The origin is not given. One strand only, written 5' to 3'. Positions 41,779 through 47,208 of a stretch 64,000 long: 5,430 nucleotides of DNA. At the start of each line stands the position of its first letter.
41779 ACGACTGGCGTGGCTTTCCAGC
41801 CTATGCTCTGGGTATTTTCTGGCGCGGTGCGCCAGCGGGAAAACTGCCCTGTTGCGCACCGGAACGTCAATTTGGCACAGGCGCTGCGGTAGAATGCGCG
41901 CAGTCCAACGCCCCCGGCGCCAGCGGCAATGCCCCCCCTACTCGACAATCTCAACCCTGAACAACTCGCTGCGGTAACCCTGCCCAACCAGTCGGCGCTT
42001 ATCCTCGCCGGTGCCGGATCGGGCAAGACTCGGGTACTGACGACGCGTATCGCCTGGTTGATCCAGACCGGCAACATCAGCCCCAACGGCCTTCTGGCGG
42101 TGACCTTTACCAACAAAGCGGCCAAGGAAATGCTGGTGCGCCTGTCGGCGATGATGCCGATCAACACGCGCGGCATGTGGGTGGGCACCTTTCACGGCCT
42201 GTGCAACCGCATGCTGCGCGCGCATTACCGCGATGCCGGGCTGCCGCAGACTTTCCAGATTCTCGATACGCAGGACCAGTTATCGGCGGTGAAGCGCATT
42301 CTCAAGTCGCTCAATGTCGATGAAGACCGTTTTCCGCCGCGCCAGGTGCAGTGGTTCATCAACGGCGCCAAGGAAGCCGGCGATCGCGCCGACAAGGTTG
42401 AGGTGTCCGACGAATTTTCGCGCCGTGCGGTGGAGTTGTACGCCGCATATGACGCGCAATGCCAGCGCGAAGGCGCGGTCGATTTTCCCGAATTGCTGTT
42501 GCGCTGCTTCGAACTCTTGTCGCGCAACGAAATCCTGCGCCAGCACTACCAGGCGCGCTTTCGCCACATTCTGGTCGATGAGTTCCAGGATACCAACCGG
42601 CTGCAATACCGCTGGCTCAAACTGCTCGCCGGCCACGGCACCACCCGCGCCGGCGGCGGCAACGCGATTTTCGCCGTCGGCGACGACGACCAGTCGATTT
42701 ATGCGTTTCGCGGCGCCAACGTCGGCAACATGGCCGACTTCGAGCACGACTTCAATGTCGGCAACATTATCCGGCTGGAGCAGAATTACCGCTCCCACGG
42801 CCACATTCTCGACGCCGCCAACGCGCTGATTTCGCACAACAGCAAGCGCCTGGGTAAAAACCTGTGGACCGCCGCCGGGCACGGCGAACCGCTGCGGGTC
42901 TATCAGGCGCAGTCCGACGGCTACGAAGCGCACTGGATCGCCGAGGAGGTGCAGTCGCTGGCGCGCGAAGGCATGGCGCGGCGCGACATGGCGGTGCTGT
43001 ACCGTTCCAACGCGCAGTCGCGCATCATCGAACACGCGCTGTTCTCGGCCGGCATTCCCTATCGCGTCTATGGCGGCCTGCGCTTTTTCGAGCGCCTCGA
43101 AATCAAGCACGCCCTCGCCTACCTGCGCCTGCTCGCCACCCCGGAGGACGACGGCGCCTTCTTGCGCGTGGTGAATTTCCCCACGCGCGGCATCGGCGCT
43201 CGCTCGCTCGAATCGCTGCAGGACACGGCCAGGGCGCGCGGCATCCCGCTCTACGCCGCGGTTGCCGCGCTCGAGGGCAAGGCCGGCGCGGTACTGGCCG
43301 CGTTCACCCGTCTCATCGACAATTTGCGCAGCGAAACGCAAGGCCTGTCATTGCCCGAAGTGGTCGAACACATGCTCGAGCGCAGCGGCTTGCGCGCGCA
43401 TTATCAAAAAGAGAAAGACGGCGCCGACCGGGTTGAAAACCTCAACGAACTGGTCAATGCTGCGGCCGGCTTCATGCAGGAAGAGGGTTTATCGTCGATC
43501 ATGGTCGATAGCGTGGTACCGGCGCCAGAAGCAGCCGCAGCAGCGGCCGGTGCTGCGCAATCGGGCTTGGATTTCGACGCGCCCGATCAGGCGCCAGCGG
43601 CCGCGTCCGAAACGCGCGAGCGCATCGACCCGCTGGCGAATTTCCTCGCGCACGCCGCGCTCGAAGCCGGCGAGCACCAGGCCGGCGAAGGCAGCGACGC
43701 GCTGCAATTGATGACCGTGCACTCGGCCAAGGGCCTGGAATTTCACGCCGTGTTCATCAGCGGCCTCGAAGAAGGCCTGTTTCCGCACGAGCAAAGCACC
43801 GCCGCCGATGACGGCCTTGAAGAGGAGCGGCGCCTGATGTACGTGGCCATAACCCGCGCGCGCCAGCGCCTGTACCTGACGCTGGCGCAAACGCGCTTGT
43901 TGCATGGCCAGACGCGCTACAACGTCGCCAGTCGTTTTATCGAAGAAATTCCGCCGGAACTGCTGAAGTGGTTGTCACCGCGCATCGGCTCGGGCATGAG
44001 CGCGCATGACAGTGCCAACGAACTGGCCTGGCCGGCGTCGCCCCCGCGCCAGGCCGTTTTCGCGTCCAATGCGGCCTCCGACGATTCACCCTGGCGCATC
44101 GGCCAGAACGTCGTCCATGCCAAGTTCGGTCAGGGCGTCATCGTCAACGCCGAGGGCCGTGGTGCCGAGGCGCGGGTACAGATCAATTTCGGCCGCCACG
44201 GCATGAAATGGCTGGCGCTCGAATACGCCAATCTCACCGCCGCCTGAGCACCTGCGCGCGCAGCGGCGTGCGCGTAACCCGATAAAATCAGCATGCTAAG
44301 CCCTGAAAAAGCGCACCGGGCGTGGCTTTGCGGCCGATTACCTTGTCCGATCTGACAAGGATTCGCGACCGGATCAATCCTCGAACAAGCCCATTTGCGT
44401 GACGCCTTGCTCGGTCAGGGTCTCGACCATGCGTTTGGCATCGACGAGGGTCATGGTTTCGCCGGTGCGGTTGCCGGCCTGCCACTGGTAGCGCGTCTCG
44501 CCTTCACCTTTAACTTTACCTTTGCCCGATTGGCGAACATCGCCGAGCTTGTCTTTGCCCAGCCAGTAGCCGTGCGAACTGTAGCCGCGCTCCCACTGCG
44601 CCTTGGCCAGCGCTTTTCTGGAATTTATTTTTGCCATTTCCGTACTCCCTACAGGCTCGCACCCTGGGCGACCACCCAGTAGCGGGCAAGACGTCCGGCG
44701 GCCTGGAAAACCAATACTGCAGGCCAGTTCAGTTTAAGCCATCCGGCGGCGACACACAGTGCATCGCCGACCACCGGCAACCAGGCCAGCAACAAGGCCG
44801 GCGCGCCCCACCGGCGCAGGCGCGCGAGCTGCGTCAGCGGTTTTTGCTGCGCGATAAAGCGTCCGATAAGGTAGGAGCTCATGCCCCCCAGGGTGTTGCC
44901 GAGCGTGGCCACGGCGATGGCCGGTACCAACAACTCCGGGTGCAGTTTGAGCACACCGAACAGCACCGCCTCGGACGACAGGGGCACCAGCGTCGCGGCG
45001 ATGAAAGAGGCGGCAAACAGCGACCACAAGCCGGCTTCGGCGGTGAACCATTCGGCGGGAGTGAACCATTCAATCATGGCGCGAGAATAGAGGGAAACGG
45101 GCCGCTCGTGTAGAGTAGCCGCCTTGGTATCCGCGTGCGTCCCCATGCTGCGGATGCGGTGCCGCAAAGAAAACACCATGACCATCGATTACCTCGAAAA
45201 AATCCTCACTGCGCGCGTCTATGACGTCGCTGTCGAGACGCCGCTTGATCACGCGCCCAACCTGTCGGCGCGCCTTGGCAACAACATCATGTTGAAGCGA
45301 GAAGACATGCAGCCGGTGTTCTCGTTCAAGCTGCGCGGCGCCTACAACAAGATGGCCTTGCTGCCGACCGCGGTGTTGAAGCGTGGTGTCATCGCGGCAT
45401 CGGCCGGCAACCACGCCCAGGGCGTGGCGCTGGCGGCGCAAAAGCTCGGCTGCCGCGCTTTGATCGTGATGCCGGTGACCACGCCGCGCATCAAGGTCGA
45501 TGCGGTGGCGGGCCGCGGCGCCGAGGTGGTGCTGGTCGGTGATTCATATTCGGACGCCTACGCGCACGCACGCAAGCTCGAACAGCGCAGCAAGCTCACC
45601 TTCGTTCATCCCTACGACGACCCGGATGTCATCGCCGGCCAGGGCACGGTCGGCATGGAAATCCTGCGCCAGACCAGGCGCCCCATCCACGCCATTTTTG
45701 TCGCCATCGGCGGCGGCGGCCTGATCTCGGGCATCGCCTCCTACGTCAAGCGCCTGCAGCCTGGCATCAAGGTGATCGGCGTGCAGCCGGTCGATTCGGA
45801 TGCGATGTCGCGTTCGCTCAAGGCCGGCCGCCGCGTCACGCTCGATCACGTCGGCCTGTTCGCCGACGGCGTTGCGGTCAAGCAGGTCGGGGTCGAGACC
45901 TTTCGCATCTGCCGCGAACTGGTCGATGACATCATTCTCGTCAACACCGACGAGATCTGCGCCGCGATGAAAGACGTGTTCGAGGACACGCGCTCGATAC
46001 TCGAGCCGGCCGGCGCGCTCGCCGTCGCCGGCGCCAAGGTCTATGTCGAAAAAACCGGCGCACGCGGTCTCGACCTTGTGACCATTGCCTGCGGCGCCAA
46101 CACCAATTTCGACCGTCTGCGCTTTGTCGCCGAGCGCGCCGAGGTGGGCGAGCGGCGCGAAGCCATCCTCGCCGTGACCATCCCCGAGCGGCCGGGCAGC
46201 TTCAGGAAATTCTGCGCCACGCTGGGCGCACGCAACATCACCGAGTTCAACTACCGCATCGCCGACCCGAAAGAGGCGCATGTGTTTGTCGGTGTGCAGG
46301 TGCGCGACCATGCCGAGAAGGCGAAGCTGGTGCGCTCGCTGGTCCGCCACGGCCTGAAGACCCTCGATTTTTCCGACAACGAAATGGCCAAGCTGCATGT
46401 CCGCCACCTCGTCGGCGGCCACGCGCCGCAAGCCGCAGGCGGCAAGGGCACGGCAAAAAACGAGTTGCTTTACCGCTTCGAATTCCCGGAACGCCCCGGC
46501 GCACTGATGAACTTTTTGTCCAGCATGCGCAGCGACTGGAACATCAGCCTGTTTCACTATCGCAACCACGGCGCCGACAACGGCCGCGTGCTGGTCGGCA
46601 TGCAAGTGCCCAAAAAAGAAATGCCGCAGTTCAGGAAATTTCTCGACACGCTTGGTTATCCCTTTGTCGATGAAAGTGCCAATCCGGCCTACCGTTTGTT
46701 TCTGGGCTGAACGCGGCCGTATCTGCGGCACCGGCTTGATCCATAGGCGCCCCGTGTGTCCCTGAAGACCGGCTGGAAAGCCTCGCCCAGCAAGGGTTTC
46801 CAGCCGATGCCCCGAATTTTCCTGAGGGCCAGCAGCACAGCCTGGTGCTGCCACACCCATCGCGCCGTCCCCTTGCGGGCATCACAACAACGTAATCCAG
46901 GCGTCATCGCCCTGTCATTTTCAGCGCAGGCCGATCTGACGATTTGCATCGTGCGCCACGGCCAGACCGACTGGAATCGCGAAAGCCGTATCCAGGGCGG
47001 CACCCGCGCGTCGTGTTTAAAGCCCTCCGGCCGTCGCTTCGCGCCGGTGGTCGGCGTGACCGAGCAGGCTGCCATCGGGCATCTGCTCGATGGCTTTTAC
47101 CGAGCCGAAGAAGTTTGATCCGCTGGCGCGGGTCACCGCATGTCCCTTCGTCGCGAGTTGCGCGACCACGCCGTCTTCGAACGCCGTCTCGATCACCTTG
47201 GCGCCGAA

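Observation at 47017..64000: Accessory catabolic island with an unassignable substrate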

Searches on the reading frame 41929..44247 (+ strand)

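Call 6: search_protein_families(library=pfam, proteins=[window:41929-44247:+], max_evalue=0.01)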
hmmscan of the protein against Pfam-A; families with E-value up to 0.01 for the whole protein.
window:41929-44247:+ (772 aa): 8 families
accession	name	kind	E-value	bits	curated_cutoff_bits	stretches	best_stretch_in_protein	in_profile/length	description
PF00580.27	UvrD-helicase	-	1.4e-85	287.7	23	1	8-276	1-271/271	UvrD/REP helicase N-terminal domain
PF13361.12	UvrD_C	-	8.5e-77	259.4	25.6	1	281-654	1-349/350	UvrD-like helicase C-terminal domain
PF13245.12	AAA_19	-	1.9e-21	77.1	25.1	1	12-261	1-134/134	AAA domain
PF13538.12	UvrD_C_2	-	2.4e-10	40.5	27.4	1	594-651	4-52/52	UvrD-like helicase C-terminal domain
PF21196.3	PcrA_UvrD_tudor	-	2.7e-08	34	23.9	1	724-767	1-44/48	PcrA/UvrD tudor domain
PF13087.12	AAA_12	-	4.8e-05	23.4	27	0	587-650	134-190/195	AAA domain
PF01443.25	Viral_helicase1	-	0.00071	19.9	21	0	588-650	178-226/228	Viral superfamily 1 RNA helicase core domain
PF13604.12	AAA_30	-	0.0026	17.9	27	0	8-69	2-63/191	AAA domain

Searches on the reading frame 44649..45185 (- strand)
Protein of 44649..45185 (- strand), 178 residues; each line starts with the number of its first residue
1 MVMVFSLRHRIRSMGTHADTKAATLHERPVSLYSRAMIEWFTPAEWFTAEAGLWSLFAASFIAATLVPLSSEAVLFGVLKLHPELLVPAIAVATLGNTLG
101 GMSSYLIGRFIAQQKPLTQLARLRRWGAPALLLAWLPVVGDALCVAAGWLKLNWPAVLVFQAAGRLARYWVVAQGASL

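Call 6: search_protein_families(library=pfam, proteins=[window:44649-45185:-], max_evalue=0.01)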
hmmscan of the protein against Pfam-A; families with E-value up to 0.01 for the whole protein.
window:44649-45185:- (178 aa): 1 family
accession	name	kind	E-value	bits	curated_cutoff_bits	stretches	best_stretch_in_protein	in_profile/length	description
PF09335.16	VTT_dom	-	0.00045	21.1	33.9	1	86-172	16-117/123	VTT domain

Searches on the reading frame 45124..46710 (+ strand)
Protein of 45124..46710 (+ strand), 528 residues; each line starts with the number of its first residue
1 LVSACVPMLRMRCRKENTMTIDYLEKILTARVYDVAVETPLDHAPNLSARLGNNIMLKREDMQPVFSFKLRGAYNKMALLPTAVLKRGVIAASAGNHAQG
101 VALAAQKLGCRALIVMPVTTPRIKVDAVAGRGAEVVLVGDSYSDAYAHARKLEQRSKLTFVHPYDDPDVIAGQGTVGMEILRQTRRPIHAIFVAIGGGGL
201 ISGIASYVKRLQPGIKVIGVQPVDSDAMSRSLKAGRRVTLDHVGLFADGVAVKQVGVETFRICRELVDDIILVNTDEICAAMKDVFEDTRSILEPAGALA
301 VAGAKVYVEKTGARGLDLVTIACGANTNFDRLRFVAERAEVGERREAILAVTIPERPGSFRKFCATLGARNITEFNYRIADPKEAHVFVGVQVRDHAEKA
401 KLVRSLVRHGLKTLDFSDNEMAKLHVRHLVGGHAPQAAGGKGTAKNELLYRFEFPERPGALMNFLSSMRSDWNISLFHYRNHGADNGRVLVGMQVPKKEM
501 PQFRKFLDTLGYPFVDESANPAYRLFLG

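Call 6: search_protein_families(library=pfam, proteins=[window:45124-46710:+], max_evalue=0.01)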
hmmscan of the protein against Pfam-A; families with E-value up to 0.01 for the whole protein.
window:45124-46710:+ (528 aa): 2 families
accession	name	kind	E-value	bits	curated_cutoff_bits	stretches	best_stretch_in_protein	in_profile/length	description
PF00291.31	PALP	-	7.5e-82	275.4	35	1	38-324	7-295/295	Pyridoxal-phosphate dependent enzyme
PF00585.24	Thr_dehydrat_C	-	4.3e-53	177.6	27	2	444-527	7-91/91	C-terminal regulatory domain of Threonine dehydratase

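Call 59: find_related_loci(query=window:45178-46710:+, collection=metagenome_contigs, flank=10000)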
Query window:45178-46710:+ (510 aa) in metagenome_contigs; peptide patterns used: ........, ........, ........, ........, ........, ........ (x = any residue, [..] = any of these).
600 stretches matched a pattern (row limit reached: there are more); 589 encode a relative of the query (tblastn E <= 1e-3); the best 80 are kept; 80 distinct loci.
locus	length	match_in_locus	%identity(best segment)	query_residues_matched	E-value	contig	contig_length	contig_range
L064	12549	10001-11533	81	1-510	0e+0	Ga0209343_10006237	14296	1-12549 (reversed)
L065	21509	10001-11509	79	1-510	0e+0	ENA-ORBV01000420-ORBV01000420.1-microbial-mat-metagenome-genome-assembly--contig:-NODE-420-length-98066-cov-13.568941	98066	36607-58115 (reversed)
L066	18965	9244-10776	83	1-510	0e+0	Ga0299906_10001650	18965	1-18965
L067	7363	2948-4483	81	1-509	0e+0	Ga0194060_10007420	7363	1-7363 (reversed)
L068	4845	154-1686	81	1-510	0e+0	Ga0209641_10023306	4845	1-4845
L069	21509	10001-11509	81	1-510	0e+0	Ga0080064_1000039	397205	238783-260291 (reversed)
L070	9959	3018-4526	80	1-510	0e+0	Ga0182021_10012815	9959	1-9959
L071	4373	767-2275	80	1-510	0e+0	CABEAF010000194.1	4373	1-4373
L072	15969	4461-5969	80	1-510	0e+0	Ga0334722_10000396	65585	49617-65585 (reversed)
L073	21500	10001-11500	76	4-510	0e+0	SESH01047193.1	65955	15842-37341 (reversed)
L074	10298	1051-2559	80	1-510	0e+0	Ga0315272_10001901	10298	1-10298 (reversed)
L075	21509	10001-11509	80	1-510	0e+0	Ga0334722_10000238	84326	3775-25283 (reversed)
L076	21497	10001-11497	76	5-510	0e+0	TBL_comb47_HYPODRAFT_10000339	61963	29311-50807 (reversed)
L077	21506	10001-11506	76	1-509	0e+0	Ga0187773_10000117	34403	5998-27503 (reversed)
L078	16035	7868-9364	77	5-510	0e+0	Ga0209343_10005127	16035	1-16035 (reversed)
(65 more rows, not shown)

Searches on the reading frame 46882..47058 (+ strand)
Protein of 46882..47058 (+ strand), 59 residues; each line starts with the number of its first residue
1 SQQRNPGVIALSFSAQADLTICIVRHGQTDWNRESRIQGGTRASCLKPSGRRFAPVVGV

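Call 76: search_protein_families(library=pfam, proteins=[window:46882-47058:+], max_evalue=1)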
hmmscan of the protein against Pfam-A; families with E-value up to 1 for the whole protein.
seq(59 aa): 1 family
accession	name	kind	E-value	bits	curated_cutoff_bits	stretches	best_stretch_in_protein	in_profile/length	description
PF00300.27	His_Phos_1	-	8.7e-07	29.2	21.7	1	21-54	1-33/194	Histidine phosphatase superfamily (branch 1)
